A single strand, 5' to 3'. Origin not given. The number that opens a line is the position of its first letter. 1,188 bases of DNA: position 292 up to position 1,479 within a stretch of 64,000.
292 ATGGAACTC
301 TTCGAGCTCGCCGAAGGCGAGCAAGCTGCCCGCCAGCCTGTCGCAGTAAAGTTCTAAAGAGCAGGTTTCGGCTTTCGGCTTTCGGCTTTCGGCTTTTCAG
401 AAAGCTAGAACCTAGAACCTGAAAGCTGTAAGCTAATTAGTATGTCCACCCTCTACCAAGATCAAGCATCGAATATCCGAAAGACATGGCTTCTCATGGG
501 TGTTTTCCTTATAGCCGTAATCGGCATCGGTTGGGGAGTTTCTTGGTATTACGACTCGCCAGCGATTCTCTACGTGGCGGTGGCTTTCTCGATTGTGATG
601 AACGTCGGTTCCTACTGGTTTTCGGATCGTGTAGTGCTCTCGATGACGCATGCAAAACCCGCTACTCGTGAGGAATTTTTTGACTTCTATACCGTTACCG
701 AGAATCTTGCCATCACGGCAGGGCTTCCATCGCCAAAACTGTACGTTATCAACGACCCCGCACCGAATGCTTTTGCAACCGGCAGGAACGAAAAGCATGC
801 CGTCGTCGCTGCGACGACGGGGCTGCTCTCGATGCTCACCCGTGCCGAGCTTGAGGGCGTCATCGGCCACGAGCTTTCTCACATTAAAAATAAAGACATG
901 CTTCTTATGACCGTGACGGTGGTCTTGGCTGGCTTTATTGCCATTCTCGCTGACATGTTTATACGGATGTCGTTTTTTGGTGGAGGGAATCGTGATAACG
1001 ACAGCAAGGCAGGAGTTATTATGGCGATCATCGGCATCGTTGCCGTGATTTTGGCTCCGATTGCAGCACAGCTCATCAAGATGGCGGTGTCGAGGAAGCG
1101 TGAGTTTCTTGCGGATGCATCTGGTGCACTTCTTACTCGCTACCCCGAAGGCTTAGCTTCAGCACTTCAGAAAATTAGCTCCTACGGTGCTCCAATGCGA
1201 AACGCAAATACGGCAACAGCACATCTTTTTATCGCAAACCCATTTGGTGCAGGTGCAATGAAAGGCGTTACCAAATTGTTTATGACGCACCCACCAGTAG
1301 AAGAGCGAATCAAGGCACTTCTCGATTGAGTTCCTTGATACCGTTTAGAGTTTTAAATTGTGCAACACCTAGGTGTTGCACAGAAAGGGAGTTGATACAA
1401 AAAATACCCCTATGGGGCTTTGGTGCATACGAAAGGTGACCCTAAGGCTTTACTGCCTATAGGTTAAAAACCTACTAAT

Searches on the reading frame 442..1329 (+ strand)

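Call 19: search_protein_families(library=pfam, proteins=[window:442-1329:+], max_evalue=0.001)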
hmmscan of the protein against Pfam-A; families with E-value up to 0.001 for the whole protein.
window:442-1329:+ (295 aa): 2 families
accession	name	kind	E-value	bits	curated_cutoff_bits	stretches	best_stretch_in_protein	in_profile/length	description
PF01435.24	Peptidase_M48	-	6.8e-35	121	20.3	1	84-294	9-183/186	Peptidase family M48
PF07690.21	MFS_1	-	0.0005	19.5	33.4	0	100-227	170-277/347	Major Facilitator Superfamily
